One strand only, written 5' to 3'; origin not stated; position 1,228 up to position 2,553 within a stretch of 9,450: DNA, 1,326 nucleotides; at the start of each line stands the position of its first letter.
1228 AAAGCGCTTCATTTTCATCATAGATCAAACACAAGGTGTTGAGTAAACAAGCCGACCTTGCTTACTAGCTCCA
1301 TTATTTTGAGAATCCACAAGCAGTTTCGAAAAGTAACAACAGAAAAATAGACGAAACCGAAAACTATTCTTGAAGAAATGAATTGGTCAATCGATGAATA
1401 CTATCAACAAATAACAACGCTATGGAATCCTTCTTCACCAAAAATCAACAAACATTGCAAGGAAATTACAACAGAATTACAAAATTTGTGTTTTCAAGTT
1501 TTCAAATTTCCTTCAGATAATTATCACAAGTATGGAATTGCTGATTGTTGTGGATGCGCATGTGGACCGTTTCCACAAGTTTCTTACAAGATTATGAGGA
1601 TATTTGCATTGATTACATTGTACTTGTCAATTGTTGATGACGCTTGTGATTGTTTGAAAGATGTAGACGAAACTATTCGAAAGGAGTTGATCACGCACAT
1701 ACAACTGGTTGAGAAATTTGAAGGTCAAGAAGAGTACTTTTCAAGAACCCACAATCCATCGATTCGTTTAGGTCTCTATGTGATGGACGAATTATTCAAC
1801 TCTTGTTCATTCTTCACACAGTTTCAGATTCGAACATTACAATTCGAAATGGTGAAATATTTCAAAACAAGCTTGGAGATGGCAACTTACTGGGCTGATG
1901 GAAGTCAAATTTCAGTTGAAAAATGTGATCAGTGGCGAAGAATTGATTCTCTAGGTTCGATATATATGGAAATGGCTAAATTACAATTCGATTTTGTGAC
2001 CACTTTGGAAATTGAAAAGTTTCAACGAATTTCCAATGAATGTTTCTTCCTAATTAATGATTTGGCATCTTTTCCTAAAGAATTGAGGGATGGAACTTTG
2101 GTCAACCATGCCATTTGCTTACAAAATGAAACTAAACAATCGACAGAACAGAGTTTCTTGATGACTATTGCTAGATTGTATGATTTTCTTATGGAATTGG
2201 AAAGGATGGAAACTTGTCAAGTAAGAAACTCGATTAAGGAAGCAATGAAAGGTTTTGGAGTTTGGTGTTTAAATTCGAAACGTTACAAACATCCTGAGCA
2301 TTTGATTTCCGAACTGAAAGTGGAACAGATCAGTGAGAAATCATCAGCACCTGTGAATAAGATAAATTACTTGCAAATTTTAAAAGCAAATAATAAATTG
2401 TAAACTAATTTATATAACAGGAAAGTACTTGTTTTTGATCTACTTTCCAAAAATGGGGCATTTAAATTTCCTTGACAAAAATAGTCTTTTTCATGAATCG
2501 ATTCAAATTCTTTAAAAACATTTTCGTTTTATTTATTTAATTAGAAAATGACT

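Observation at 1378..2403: Microbial-type class I terpene cyclase encoded as a single exon in an AT-rich eukaryotic locus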

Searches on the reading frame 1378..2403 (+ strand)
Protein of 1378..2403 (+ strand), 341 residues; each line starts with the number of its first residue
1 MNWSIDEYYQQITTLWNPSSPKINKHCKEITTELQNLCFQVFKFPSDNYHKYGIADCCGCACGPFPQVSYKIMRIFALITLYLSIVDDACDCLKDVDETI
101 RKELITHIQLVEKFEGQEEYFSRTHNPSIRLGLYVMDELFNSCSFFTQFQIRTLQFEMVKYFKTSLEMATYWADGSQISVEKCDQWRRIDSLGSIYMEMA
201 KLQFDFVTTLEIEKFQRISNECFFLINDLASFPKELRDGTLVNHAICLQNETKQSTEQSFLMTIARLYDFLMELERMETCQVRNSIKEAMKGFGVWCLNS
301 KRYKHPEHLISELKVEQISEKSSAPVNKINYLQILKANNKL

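Call 3: search_protein_families(library=pfam, proteins=[window:1378-2400:+], max_evalue=1)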
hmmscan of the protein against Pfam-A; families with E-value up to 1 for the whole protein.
window:1378-2400:+ (341 aa): 2 families
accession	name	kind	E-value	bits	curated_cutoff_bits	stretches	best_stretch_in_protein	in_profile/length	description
PF19086.5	Terpene_syn_C_2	-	1.5e-11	44.9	23.7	1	81-259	4-185/199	Terpene synthase family 2, C-terminal metal binding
PF03936.21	Terpene_synth_C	-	4.2e-05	23.4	26.3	1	49-259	11-226/241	Terpene synthase family, metal binding domain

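Call 4: search_protein_families(library=ncbifam, proteins=[window:1378-2400:+], max_evalue=1)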
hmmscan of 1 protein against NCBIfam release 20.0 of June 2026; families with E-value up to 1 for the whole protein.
window:1378-2400:+ (341 aa): 2 families
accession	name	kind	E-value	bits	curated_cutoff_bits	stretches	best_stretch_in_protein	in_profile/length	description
NF041563.1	amorph_syn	equivalog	0.00062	19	540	1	212-278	194-260/304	(-)-alpha-amorphene synthase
NF041624.1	isoafr_syn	equivalog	0.006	15.9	500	1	211-268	221-277/351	isoafricanol synthase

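Call 5: search_solved_structures(query=window:1378-2400:+, max_evalue=10, show_alignments=3)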
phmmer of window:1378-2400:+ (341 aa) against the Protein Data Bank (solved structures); distinct sequences matched with E-value up to 10: 4.
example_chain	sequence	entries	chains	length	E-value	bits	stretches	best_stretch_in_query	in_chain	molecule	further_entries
5nx6_A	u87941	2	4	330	0.032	16.7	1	201-269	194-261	Pentalenene synthase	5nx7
9hqi_A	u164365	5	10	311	0.58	12.6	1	212-258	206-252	(+)-T-muurolol synthase ((2E,6E)-farnesyl diphosphate cyclizing)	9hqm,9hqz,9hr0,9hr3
6q4s_A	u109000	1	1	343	0.58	12.6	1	213-278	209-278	Pentalenene synthase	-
9hqd_A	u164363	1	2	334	0.67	12.4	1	212-258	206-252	(+)-T-muurolol synthase ((2E,6E)-farnesyl diphosphate cyclizing)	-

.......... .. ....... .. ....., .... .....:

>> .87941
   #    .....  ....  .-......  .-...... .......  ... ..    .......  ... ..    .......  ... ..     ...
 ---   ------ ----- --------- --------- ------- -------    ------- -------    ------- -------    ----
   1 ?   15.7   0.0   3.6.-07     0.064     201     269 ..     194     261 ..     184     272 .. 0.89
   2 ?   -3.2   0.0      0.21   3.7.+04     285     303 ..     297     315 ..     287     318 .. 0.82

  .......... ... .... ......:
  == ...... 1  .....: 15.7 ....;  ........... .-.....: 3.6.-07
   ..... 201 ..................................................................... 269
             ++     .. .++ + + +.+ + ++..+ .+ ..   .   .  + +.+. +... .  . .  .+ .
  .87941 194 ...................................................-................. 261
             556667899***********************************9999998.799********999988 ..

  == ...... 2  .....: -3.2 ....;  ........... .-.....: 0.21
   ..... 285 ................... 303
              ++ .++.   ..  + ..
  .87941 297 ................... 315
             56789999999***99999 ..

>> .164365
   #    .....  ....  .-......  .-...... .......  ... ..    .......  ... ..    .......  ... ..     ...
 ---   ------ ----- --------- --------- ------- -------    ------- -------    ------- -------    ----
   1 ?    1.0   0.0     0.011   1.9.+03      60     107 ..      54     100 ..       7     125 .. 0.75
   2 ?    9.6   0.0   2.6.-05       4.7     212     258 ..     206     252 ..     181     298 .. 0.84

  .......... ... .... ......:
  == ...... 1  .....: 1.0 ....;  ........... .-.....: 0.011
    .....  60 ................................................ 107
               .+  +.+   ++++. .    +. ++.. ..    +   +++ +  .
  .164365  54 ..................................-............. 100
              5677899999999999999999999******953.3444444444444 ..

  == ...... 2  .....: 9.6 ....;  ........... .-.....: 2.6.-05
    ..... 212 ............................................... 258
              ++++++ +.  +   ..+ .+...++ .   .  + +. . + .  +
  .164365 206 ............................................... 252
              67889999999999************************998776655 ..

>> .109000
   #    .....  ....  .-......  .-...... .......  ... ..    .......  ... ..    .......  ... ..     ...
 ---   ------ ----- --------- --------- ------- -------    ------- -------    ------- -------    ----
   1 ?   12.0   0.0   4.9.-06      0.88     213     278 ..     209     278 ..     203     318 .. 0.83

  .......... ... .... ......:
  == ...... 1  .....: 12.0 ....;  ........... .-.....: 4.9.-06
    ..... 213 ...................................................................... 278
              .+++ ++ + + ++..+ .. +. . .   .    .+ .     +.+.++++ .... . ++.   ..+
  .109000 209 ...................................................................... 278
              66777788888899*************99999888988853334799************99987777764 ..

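Call 6: find_homologous_proteins(query=window:1378-2400:+, max_evalue=0.001)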
Query window:1378-2400:+ (341 aa): 1 proteins with E <= 0.001 among 1171 candidates.
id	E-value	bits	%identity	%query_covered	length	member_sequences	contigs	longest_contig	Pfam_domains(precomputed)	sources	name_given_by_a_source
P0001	7.6e-231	783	100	100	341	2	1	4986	PF03936.22,PF19086.6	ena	-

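Call 9: find_encoding_contigs(protein=P0001, flank=10000)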
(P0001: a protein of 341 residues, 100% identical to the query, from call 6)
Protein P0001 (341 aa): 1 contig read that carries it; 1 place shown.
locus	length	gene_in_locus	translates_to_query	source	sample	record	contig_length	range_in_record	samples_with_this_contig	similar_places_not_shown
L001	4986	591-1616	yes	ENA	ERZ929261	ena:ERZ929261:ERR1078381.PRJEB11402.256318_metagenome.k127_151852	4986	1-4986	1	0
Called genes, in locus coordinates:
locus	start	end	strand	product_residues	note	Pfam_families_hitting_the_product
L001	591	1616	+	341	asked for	PF03936:Terpene_synth_C (faint), PF19086:Terpene_syn_C_2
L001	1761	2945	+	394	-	-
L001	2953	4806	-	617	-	PF16670:PI-PLC-C1 (weak), PF26178:Rv2075c_cat, PF16670:PI-PLC-C1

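Call 24: search_protein_representatives(protein=window:1378-2400:+)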
Query: 341 residues. Proteins with E-value up to 0.001 (for the whole library): 5; up to 1e-10: 4; up to 1e-30: 2. The best 5 are listed.
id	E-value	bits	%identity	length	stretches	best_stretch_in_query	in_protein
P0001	2.4e-231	783.0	100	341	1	1-341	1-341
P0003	1.1e-32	130.1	31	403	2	35-322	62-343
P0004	4.9e-21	91.8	34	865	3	15-115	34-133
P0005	9.2e-16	74.4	32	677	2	19-111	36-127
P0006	3.7e-05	39.6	27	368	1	19-316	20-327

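Call 34: list_cluster_members(proteins=[P0001, P0003, P0004, P0005, P0006, window:1378-2400:+])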
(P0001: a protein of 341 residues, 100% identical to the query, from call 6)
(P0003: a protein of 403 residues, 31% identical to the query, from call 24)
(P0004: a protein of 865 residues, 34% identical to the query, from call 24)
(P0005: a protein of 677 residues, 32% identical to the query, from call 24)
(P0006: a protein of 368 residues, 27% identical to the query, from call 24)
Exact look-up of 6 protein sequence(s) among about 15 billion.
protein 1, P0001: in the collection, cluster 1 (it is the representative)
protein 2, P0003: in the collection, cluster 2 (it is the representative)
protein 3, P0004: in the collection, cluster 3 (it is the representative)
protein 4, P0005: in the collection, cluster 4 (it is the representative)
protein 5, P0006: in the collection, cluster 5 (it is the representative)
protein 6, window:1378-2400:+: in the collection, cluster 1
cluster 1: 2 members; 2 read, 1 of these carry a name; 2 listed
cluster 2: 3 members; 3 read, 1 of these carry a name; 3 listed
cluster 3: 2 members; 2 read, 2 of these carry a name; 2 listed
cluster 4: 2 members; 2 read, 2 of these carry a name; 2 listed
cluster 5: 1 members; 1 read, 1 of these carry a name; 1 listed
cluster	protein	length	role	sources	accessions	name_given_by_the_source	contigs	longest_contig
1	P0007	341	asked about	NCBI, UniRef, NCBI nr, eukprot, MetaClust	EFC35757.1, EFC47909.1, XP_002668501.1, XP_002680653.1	predicted protein [Naegleria gruberi] | Predicted protein n=1 Tax=Naegleria gruberi TaxID=5762 RepID=D2V660_NAEGR | uncharacterized protein NAEGRDRAFT_54762 [Naegleria gruberi]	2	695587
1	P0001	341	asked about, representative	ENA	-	-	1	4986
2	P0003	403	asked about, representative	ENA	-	-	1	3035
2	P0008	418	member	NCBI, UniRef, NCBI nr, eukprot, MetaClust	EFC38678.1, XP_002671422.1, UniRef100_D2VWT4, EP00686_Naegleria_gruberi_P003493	predicted protein [Naegleria gruberi] | Predicted protein n=1 Tax=Naegleria gruberi TaxID=5762 RepID=D2VWT4_NAEGR | uncharacterized protein NAEGRDRAFT_52878 [Naegleria gruberi]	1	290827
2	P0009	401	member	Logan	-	-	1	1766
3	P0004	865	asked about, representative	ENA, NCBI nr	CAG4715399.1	unnamed protein product [Naegleria fowleri]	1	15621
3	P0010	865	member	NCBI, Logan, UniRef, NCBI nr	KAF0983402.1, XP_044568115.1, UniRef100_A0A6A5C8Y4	hypothetical protein FDP41_010467 [Naegleria fowleri] | Uncharacterized protein n=1 Tax=Naegleria fowleri TaxID=5763 RepID=A0A6A5C8Y4_NAEFO | uncharacterized protein FDP41_010467 [Naegleria fowleri]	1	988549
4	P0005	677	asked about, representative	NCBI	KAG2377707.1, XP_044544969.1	hypothetical protein C9374_009223, partial [Naegleria lovaniensis]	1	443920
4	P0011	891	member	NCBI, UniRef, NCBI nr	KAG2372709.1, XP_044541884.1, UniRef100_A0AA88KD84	hypothetical protein C9374_013610 [Naegleria lovaniensis] | Fatty acid desaturase domain-containing protein n=1 Tax=Naegleria lovaniensis TaxID=51637 ... | uncharacterized protein C9374_013610 [Naegleria lovaniensis]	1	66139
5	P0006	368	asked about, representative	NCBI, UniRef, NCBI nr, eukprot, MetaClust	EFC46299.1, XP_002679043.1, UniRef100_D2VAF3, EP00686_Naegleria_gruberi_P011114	predicted protein [Naegleria gruberi] | Predicted protein n=1 Tax=Naegleria gruberi TaxID=5762 RepID=D2VAF3_NAEGR | uncharacterized protein NAEGRDRAFT_65839 [Naegleria gruberi]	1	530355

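Call 36: predict_structure(protein=window:1378-2400:+)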
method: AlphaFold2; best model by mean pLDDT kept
length: 341 residues; sequences in the alignment: 1
mean_pLDDT: 36.3   pTM: 0.25
mean pLDDT of the five models: 36.3, 35.1, 34.7, 34.4, 30.6
residues with pLDDT >= 90: 0; 70-90: 0; 50-70: 0; < 50: 341
segments of 3 or more residues with pLDDT < 50: 1-341
pLDDT, mean of each block of 10 residues (from residue 1): 36 35 36 40 36 29 29 41 36 41 41 36 38 44 37 44 39 34 32 35 33 31 30 34 33 35 41 39 38 41 39 33 33 35 33
secondary structure, 60 per line:
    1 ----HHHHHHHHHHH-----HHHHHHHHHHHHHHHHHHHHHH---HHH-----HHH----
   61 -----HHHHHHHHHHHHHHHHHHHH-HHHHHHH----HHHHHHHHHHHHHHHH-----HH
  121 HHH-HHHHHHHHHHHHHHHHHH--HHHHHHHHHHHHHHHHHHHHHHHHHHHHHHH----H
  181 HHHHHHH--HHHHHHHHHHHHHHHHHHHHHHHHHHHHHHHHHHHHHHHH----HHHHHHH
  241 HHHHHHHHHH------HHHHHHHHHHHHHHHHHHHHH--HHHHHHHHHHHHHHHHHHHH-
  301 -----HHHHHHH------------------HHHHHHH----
elements in order: H5-15 H21-42 H66-85 H87-93 H98-113 H119-123 H125-142 H145-175 H180-187 H190-229 H234-250 H257-277 H280-299 H306-312 H331-337

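Call 39: search_protein_families(library=pfam, proteins=[P0010, P0011, P0008, P0006], max_evalue=0.1)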
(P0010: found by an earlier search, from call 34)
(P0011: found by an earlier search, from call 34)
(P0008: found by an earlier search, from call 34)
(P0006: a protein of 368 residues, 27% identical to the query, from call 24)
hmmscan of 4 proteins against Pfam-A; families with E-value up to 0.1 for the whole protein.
P0010 (865 aa): 3 families
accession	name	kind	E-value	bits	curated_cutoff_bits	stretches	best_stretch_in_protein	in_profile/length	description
PF19086.5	Terpene_syn_C_2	-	1.8e-09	38.1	23.7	1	228-370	64-185/199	Terpene synthase family 2, C-terminal metal binding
PF03936.21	Terpene_synth_C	-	9.3e-06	25.5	26.3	1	213-373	91-230/241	Terpene synthase family, metal binding domain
PF20978.2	Gta3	-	0.051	13.9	27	0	12-43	23-54/60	Glutamyl-tRNA amidotransferase complex subunit Gta3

P0011 (891 aa): 2 families
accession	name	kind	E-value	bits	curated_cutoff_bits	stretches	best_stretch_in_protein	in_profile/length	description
PF19086.5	Terpene_syn_C_2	-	1.9e-11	44.5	23.7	1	257-402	56-186/199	Terpene synthase family 2, C-terminal metal binding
PF00487.30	FA_desaturase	-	4.9e-08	33.5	29.7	1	625-842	2-227/253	Fatty acid desaturase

P0008 (418 aa): 3 families
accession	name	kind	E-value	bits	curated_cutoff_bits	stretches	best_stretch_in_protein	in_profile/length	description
PF19086.5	Terpene_syn_C_2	-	2.3e-12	47.5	23.7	1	107-277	3-183/199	Terpene synthase family 2, C-terminal metal binding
PF21661.2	DUF6860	-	0.014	15.7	27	1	161-228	11-74/125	Domain of unknown function (DUF6860)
PF12890.13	DHOase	-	0.056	14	21.2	0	122-174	68-118/142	Dihydro-orotase-like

P0006 (368 aa): 3 families
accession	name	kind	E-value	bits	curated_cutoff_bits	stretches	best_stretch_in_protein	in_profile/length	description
PF19086.5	Terpene_syn_C_2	-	1.5e-08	35.1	23.7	1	81-240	3-172/199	Terpene synthase family 2, C-terminal metal binding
PF10782.14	zf-C2HCIx2C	-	0.059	13.8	19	0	294-317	7-30/58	Zinc-finger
PF23285.1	DUF7078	-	0.074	13.8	23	0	10-50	7-47/89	Domain of unknown function (DUF7078)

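Call 40: find_encoding_contigs(protein=window:1378-2403:+, flank=10000, max_places=4)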
Protein window:1378-2403:+ (341 aa): no gene with exactly this product is on record in the collection.

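Call 45: find_homologous_proteins(query=A2, max_evalue=0.001)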
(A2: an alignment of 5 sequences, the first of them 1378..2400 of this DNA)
Query A2 (5 sequences) (341 aa, profile of the alignment): 4 proteins with E <= 0.001 among 3944 candidates.
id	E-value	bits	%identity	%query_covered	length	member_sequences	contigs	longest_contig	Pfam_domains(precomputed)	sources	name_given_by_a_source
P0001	3.5e-141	489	100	100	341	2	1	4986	PF03936.22,PF19086.6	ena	-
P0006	3.4e-125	436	24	85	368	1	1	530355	PF19086.6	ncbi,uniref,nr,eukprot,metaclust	ncbi:predicted protein [Naegleria gruberi]|uniref:Predicted protein n=1 Tax=Naegleria gruberi TaxID=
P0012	6.9e-84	300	24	85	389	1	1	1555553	PF19086.6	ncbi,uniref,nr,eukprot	ncbi:predicted protein [Naegleria gruberi]|uniref:Predicted protein n=1 Tax=Naegleria gruberi TaxID=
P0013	7.7e-82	293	24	82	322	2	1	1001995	PF19086.6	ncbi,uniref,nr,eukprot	ncbi:predicted protein [Naegleria gruberi]|uniref:Predicted protein n=1 Tax=Naegleria gruberi TaxID=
